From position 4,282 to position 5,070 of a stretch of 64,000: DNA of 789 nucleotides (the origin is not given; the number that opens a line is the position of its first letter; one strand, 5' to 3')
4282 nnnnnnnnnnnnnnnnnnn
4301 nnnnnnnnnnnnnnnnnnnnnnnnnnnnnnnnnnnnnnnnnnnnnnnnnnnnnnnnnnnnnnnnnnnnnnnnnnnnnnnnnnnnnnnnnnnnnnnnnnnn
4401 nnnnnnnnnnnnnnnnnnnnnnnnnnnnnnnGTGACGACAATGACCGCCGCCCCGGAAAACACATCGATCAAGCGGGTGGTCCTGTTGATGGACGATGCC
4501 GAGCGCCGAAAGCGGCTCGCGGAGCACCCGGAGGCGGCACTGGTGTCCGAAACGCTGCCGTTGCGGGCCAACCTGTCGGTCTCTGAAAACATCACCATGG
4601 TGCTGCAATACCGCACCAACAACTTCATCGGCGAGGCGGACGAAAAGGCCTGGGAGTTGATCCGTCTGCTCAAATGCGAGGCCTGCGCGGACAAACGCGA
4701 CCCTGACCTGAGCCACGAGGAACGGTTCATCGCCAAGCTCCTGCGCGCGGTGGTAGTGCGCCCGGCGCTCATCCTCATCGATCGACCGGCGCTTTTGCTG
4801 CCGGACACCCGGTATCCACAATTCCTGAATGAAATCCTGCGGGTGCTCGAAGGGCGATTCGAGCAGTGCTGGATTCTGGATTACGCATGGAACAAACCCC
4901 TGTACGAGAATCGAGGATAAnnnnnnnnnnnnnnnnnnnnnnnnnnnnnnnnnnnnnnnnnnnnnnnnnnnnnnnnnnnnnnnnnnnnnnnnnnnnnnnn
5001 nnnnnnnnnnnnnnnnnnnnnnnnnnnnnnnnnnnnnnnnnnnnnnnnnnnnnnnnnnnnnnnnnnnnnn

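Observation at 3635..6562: Mla/MCE-type envelope transporter operon with a truncated, apparently catalytically dead ABC domain in the ATPase slot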

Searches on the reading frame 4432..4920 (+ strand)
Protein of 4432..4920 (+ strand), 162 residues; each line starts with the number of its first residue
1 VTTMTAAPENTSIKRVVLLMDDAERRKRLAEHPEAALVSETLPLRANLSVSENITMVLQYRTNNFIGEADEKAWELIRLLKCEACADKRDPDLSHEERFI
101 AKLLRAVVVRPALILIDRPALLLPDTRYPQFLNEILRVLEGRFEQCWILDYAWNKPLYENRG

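Call 3: search_protein_families(library=pfam, proteins=[window:4432-4920:+], max_evalue=1)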
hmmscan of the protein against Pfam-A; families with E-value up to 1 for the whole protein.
window:4432-4920:+ (162 aa): 1 family
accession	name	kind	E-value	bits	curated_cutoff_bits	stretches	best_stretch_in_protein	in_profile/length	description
PF00005.33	ABC_tran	-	0.00087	20.3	25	1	21-119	47-135/137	ABC transporter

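Call 4: search_protein_families(library=ncbifam, proteins=[window:4432-4920:+], max_evalue=1)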
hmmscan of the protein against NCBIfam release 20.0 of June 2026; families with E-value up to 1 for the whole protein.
window:4432-4920:+ (162 aa): 40 families (the best 25 are shown)
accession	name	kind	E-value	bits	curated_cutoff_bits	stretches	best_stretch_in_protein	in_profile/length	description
NF040840.2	tungstate_WtpC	equivalog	5.1e-08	32.6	440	1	19-137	58-175/347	tungstate ABC transporter ATP-binding protein WtpC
TIGR04406.1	LPS_export_lptB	equivalog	6.9e-07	28.8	240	1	47-119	90-162/239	LPS export ABC transporter ATP-binding protein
TIGR02211.1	LolD_lipo_ex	equivalog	3.9e-06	26.5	307.75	1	46-127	96-176/221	lipoprotein-releasing ABC transporter ATP-binding protein LolD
TIGR02982.1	heterocyst_DevA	subfamily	5.9e-06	26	295.8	1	37-123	86-172/220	ABC exporter ATP-binding subunit, DevA family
NF006987.0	PRK09452.1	equivalog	7.9e-06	24.8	482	1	19-120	75-175/378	spermidine/putrescine ABC transporter ATP-binding protein PotA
NF008639.0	PRK11629.1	equivalog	1.2e-05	24.8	360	1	47-123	102-177/234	lipoprotein-releasing ABC transporter ATP-binding protein LolD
NF038007.1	ABC_ATP_DarD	equivalog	1.5e-05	24.6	375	1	42-123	92-172/218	darobactin export ABC transporter ATP-binding protein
TIGR01187.1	potA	subfamily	2.1e-05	23.8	355.6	1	18-121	27-129/325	polyamine ABC transporter ATP-binding protein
TIGR00968.1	3a0106s01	subfamily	5.5e-05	22.8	342.75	1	34-137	73-174/237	sulfate ABC transporter ATP-binding protein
TIGR02673.1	FtsE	equivalog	6.4e-05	22.7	264.85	1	46-127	92-172/214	cell division ATP-binding protein FtsE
NF008144.0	PRK10895.1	equivalog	7.7e-05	22.3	381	1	46-119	91-164/241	LPS export ABC transporter ATP-binding protein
TIGR03410.1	urea_trans_UrtE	equivalog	0.00048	19.7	285.8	1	46-120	88-159/230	urea ABC transporter ATP-binding subunit UrtE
TIGR01186.1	proV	subfamily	0.00056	19.1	326.6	1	34-120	72-157/363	betaine/proline/choline family ABC transporter ATP-binding protein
NF007027.0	PRK09493.1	equivalog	0.00073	19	379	1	32-140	76-180/240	glutamine ABC transporter ATP-binding protein GlnQ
TIGR03265.1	PhnT2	equivalog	0.0011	18.2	457.7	1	43-137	86-178/353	putative 2-aminoethylphosphonate ABC transporter ATP-binding protein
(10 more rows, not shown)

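Call 6: find_homologous_proteins(query=window:4432-4917:+, max_evalue=0.001)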
Query window:4432-4917:+ (162 aa): 433 proteins with E <= 0.001 among 703 candidates; the best 120 are listed.
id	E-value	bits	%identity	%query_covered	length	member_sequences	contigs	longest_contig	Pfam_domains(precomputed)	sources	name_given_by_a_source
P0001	1.9e-99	348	100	98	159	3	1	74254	-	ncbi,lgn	ncbi:MAG: hypothetical protein ACKVP2_04300 [Burkholderiales bacterium]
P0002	6.6e-72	258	71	98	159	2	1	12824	-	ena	-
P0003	7.4e-71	255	74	98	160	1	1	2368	-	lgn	-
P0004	4.0e-65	236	68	94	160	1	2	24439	-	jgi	jgi:ABC-type transporter Mla maintaining outer membrane lipid asymmetry ATPase subunit MlaF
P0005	2.1e-63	231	68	92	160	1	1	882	-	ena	-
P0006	2.2e-63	231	68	92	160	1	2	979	-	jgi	jgi:ABC-type lipoprotein export system ATPase subunit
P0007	2.4e-63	230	67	99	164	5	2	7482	-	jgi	jgi:ABC-type lipoprotein export system ATPase subunit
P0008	2.5e-63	230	70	91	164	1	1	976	-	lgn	-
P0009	2.8e-63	230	70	92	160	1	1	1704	-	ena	-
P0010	2.9e-63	230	66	97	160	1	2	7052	-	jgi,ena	jgi:ABC-type lipoprotein export system ATPase subunit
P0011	2.9e-63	230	70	92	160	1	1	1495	-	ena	-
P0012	3.2e-63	230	65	99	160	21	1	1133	-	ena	-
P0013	5.8e-63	229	68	93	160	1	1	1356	-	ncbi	-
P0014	8.1e-63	229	68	94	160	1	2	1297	-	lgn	-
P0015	8.9e-63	229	65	97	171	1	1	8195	-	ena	-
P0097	1.2e-59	218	63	97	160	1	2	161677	-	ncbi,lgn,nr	ncbi:MAG: hypothetical protein HY067_08015 [Betaproteobacteria bacterium]|nr:hypothetical protein [B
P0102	2.4e-59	217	67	96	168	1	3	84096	-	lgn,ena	-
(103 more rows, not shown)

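Call 8: find_encoding_contigs(protein=P0097, flank=10000, max_places=3)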
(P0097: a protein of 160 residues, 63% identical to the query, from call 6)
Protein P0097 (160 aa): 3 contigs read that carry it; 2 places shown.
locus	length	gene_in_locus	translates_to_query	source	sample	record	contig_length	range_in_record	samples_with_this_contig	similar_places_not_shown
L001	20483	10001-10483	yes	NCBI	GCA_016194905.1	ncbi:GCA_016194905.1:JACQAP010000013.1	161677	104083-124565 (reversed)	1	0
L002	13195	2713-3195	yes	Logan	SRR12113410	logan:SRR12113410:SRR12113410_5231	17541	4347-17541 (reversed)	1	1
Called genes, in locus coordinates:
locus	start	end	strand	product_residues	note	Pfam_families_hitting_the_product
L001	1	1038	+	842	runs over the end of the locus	PF00343:Phosphorylase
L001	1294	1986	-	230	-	PF03737:RraA-like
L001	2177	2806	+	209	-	-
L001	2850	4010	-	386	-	PF02771:Acyl-CoA_dh_N, PF02770:Acyl-CoA_dh_M, PF00441:Acyl-CoA_dh_1, PF08028:Acyl-CoA_dh_2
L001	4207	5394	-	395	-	PF02515:CoA_transf_3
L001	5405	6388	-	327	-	PF03401:TctC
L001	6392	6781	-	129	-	PF00190:Cupin_1, PF05899:Cupin_3, PF07883:Cupin_2, PF02311:AraC_binding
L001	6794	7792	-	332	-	PF01408:GFO_IDH_MocA, PF02894:GFO_IDH_MocA_C, PF22725:GFO_IDH_MocA_C3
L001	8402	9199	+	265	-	PF03328:HpcH_HpaI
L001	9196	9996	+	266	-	PF02405:MlaE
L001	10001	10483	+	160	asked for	-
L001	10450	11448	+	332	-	PF02470:MlaD, PF28544:Helical_needle (faint)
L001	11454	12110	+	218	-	-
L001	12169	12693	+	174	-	-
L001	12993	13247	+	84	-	-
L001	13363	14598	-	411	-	PF13458:Peripla_BP_6, PF13433:Peripla_BP_5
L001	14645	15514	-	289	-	PF02668:TauD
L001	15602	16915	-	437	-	PF00144:Beta-lactamase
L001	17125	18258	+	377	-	PF13433:Peripla_BP_5, PF13458:Peripla_BP_6, PF01094:ANF_receptor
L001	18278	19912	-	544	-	PF00072:Response_reg, PF13581:HATPase_c_2 (faint), PF01590:GAF, PF13185:GAF_2, PF07730:HisKA_3, PF02518:HATPase_c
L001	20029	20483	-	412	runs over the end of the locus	PF13458:Peripla_BP_6, PF13433:Peripla_BP_5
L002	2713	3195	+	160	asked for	-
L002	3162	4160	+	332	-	PF02470:MlaD, PF28544:Helical_needle (faint)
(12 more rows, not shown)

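Call 9: find_encoding_contigs(protein=P0102, flank=10000, max_places=3)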
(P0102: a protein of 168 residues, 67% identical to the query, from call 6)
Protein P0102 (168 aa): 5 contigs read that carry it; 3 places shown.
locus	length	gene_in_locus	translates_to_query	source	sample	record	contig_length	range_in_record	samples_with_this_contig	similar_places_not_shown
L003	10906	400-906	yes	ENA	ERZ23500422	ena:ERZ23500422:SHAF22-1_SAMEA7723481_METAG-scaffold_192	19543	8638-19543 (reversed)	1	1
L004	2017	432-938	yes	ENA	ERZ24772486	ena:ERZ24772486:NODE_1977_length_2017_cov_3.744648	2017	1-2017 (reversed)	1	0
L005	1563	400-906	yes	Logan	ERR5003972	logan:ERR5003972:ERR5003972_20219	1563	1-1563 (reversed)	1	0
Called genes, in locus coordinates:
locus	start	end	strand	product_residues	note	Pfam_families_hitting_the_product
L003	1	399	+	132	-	?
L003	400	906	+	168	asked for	-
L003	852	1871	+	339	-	PF02470:MlaD (weak), PF28544:Helical_needle (faint)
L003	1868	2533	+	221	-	-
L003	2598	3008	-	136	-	PF18602:Rap1a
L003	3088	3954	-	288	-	PF01209:Ubie_methyltran, PF02353:CMAS, PF13489:Methyltransf_23, PF01728:FtsJ (weak), PF13847:Methyltransf_31, PF08241:Methyltransf_11, PF08242:Methyltransf_12, PF13649:Methyltransf_25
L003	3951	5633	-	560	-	PF02776:TPP_enzyme_N, PF00205:TPP_enzyme_M, PF02775:TPP_enzyme_C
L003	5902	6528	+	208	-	PF00702:Hydrolase, PF13419:HAD_2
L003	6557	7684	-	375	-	PF00355:Rieske, PF00848:Ring_hydroxyl_A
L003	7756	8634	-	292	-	PF01149:Fapy_DNA_glyco, PF05833:NFACT_N (weak), PF06831:H2TH, PF06827:zf-FPG_IleRS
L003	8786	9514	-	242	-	PF13649:Methyltransf_25 (faint)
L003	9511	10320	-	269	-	PF01522:Polysacc_deac_1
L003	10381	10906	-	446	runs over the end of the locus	PF26769:HAMP_PhoQ, PF02518:HATPase_c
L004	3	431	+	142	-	?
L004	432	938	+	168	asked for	-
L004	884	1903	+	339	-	PF02470:MlaD (weak), PF28544:Helical_needle (faint)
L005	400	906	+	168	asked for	-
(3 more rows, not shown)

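Call 12: find_related_loci(query=A1, collection=genome_contigs, flank=8000)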
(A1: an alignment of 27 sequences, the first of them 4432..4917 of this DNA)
Query A1 (162 aa) in genome_contigs; peptide patterns used: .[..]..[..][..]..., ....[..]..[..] (x = any residue, [..] = any of these).
107 stretches matched a pattern; 62 encode a relative of the query (tblastn E <= 1e-3); 62 distinct loci.
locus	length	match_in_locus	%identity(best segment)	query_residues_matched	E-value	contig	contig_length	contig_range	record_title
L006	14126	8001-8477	67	7-162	1e-68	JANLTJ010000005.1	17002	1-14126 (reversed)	MAG: Betaproteobacteria bacterium isolate OTE_25_metabat_186 OTE_25_k141_2216964, whole genome shotgun sequence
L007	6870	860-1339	64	1-162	7e-68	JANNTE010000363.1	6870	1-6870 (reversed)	MAG: Betaproteobacteria bacterium isolate SOY_31_concoct_354_sub SOY_31_k141_3505567, whole genome shotgun sequence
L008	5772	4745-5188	69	14-161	1e-66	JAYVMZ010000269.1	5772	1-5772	MAG: Betaproteobacteria bacterium isolate GL61_DN_metabinner_6_sub GL61_DN_metabinner_6_sub_268, whole genome shotgun se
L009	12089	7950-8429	65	4-162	2e-66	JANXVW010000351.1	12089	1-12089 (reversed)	MAG: Betaproteobacteria bacterium isolate GL140_1_metabat_206_sub GL140_1_k141_1303771, whole genome shotgun sequence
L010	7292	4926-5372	68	14-162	1e-66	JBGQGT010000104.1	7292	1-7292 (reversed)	MAG: Gammaproteobacteria bacterium isolate OBJ2_061818_090_20 k141_1197018_length_7292_cov_19.1253, whole genome shotgun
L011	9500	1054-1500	67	14-162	1e-65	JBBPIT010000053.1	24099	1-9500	MAG: Pseudomonadota bacterium isolate BPF1-28-30_bin_3 NODE_294_length_24099_cov_19.924638, whole genome shotgun sequenc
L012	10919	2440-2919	64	3-161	3e-65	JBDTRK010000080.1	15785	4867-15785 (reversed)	MAG: Betaproteobacteria bacterium isolate cluster3_bin.244 NODE_14367_length_15785_cov_6.944310, whole genome shotgun se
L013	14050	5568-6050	63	1-161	2e-64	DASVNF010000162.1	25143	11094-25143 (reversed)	MAG TPA_asm: Burkholderiales bacterium isolate SMAG_U3119 k141_645509, whole genome shotgun sequence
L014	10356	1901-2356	66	11-162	2e-64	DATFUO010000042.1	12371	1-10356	MAG TPA_asm: Burkholderiales bacterium isolate SMAG_U9439 k141_3193634, whole genome shotgun sequence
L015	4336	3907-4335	69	16-158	5e-64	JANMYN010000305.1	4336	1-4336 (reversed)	MAG: Betaproteobacteria bacterium isolate OTE_8_metabat_302 OTE_8_k141_2943317, whole genome shotgun sequence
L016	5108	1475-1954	63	1-162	3e-64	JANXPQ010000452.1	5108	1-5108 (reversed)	MAG: Betaproteobacteria bacterium isolate GL140_3_concoct_254_sub GL140_3_k141_2812957, whole genome shotgun sequence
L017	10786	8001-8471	65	5-161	4e-64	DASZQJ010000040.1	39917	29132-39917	MAG TPA_asm: Burkholderiales bacterium isolate SMAG_U5994 k141_202458, whole genome shotgun sequence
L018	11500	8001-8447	65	14-162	7e-64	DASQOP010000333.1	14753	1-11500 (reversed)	MAG TPA_asm: Burkholderiales bacterium isolate SMAG_U10806 k141_1379788, whole genome shotgun sequence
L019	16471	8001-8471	63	2-162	3e-63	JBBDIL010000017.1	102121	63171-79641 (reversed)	MAG: Burkholderiales bacterium isolate LejiaA_63_26 Lejia_A_361_length_102121_cov_15, whole genome shotgun sequence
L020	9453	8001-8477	65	8-162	2e-63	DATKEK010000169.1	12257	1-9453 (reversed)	MAG TPA_asm: Burkholderiales bacterium isolate SMAG_U14497 k141_2986281, whole genome shotgun sequence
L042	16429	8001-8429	57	21-161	5e-47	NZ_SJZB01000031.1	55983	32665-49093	Parasulfuritortus cantonensis strain LSR1 tig00000023, whole genome shotgun sequence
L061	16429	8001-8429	55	19-161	2e-42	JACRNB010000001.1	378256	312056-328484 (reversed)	MAG: Betaproteobacteria bacterium isolate NC_groundwater_1923_Pr3_S-0.2um_65_7 scaffold_113926, whole genome shotgun seq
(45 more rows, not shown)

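Call 17: predict_structure(alignment_id=A1)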
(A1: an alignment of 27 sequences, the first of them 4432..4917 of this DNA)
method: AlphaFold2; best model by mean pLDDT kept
length: 162 residues; sequences in the alignment: 27
mean_pLDDT: 88.5   pTM: 0.84
mean pLDDT of the five models: 88.5, 87.7, 82.7, 67.3, 58.0
residues with pLDDT >= 90: 118; 70-90: 29; 50-70: 5; < 50: 10
segments of 3 or more residues with pLDDT < 50: 1-10
pLDDT, mean of each block of 10 residues (from residue 1): 43 84 96 95 93 92 84 95 94 95 95 95 88 93 94 87 57
secondary structure, 60 per line:
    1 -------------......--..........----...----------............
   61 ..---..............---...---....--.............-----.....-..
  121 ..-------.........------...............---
elements in order: E14-19 H22-31 E36-38 H50-62 H66-79 H95-107 E113-117 H119-122 H130-138 E145-151 H152-159

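Call 18: search_protein_representatives(alignment_id=A1)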
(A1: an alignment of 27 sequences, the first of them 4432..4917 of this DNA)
Query: 27 sequences, 160 profile positions. Proteins with E-value up to 0.001 (for the whole library): 195; up to 1e-10: 63; up to 1e-30: 5. The best 150 are listed.
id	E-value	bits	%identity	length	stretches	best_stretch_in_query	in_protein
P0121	3.9e-46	172.8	-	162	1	17-156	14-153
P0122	7.5e-44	165.4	-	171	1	11-159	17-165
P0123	7.9e-43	162.1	-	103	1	1-103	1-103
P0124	1.3e-34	135.4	-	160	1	17-157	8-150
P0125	2.6e-34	134.4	-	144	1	18-157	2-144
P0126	1.3e-30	122.3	-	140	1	33-157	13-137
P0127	6.8e-29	116.8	-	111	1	55-156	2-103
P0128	2.8e-25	105.0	-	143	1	28-157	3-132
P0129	6.8e-25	103.8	-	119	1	42-158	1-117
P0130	8.2e-25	103.5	-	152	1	20-156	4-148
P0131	3.8e-24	101.3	-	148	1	30-157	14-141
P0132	1.2e-23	99.8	-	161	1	30-158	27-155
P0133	5.4e-23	97.6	-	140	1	35-158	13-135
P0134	5.8e-23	97.5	-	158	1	17-156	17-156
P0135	8.2e-23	97.0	-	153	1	31-157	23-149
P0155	2.2e-16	76.2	-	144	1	30-157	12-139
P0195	1.7e-08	50.5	-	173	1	30-129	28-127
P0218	2.8e-06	43.3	-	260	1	35-116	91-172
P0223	5.7e-06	42.3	-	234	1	36-118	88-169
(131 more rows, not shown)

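Call 21: fold_search(model_id=the predicted structure, library=pdb)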
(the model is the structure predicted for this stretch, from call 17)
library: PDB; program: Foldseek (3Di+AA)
matches with E <= 10: 1394; with E <= 0.001: 374
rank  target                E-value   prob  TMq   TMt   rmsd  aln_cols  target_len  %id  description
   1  4u00                  1.6e-07  1.00  0.59  0.41   4.9       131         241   21  Crystal structure of TTHA1159 in complex with ADP (released 2015-05-13)
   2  4u02_D                1.7e-07  1.00  0.59  0.41   6.2       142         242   21  Crystal structure of apo-TTHA1159 (released 2015-05-13)
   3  4p31_A                2.6e-07  1.00  0.60  0.43   4.2       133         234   22  Crystal structure of a selenomethionine derivative of E. coli LptB in complex with ADP-Magensium (released 2014-03-26)
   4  2olj_A                3.7e-07  1.00  0.59  0.41   3.2       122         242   21  ABC Protein ArtP in complex with ADP/Mg2+ (released 2008-01-15)
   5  9gvk_D                5.0e-07  1.00  0.59  0.45   5.1       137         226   22  Cryo-EM structure of endogenous ATP-bound LolCDE with LolD-E171Q mutations in nanodiscs (released 2025-01-08)
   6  4yms_A                6.7e-07  1.00  0.59  0.41   3.7       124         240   20  Crystal structure of an amino acid ABC transporter (released 2015-04-22)
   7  4u02_A                7.1e-07  1.00  0.64  0.44   5.4       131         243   23  Crystal structure of apo-TTHA1159 (released 2015-05-13)
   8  6z4w                  8.9e-07  1.00  0.60  0.44   5.0       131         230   17  FtsE structure from Streptococcus pneumoniae in complex with ADP (space group P 1) (released 2020-09-02)
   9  1f3o                  1.1e-06  1.00  0.59  0.43   6.2       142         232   21  Crystal structure of MJ0796 ATP-binding cassette (released 2001-07-25)
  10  1b0u                  1.3e-06  1.00  0.60  0.39   3.6       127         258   18  ATP-BINDING SUBUNIT OF THE HISTIDINE PERMEASE FROM SALMONELLA TYPHIMURIUM (released 1999-11-17)
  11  3tui_D                1.3e-06  1.00  0.60  0.30   6.9       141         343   16  Inward facing conformations of the MetNI methionine ABC transporter: CY5 native crystal form (released 2011-11-30)
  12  7x0q_A                1.5e-06  1.00  0.63  0.30   2.9       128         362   21  Crystal structure of ATPase Clo1313_2554 from Clostridium thermocellum (released 2022-09-14)
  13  6z63_B                1.5e-06  1.00  0.63  0.46   4.7       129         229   17  FtsE structure from Streptococus pneumoniae in complex with ADP at 1.57 A resolution (spacegroup P 21) (released 2020-09-02)
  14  9ge6_B                1.6e-06  1.00  0.63  0.47   6.1       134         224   20  Structure of E. coli YbbAP (released 2025-05-28)
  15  9rle_F                1.6e-06  1.00  0.63  0.47   4.6       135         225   21  LolCDE complex with Pal lipoprotein (released 2026-01-21)
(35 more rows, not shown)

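Call 25: find_encoding_contigs(protein=P0131, flank=6000, max_places=3)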
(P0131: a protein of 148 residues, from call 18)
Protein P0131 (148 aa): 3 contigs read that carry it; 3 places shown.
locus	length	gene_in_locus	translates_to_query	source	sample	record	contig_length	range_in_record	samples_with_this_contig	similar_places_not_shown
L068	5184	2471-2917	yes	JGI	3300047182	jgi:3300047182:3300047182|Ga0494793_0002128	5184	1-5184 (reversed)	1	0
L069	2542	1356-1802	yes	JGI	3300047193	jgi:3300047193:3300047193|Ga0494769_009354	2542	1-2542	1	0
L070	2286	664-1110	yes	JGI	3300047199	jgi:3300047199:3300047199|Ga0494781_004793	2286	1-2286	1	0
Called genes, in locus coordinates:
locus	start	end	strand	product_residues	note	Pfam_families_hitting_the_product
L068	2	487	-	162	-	?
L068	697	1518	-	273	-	PF01557:FAA_hydrolase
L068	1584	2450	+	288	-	PF02405:MlaE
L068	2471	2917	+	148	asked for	-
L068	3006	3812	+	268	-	PF02470:MlaD (weak)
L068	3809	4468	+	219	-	-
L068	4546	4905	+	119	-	-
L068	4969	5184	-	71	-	?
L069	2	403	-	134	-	?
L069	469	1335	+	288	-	PF02405:MlaE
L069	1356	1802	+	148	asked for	-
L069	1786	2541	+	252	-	?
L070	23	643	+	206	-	PF02405:MlaE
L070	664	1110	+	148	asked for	-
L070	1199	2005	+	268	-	PF02470:MlaD (weak)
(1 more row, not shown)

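Call 26: find_encoding_contigs(protein=P0195, flank=6000, max_places=2)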
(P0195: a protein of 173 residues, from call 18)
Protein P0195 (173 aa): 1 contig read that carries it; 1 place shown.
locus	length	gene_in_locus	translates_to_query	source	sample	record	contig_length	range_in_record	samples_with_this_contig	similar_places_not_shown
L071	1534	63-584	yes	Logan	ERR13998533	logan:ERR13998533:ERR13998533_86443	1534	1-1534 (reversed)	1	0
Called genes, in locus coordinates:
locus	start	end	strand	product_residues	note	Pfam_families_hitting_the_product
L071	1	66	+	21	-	?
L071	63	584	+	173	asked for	-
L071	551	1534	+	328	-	?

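Call 27: find_encoding_contigs(protein=P0155, flank=6000, max_places=2)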
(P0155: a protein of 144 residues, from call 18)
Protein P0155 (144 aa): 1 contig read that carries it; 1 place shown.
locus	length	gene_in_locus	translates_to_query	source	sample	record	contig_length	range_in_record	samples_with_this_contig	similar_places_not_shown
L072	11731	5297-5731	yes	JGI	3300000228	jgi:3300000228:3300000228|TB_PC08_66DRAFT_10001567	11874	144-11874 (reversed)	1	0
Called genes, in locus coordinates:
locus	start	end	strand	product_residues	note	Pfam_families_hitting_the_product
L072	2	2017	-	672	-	?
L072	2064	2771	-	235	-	PF01881:Cas_Cas6_C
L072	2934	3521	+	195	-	PF02169:LPP20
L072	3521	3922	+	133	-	-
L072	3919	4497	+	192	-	-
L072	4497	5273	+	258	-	PF02405:MlaE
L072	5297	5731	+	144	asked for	-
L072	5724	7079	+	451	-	PF02463:SMC_N, PF13175:AAA_15, PF13304:AAA_21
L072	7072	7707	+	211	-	PF01844:HNH (weak)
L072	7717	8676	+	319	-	PF02470:MlaD (weak), PF28544:Helical_needle (faint)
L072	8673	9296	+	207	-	-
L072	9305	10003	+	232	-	PF03588:Leu_Phe_trans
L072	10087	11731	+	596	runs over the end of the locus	?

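Call 28: find_encoding_contigs(protein=P0134, flank=6000, max_places=2)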
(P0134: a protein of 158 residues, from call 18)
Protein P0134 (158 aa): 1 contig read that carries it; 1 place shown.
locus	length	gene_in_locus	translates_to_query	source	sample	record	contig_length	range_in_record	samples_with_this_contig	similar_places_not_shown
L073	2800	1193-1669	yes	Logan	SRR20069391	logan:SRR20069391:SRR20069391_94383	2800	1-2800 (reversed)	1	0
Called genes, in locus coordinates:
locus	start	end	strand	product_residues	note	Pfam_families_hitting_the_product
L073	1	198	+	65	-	?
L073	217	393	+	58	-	-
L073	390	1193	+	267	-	PF02405:MlaE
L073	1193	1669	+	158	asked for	-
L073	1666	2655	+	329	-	PF02470:MlaD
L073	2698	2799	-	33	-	?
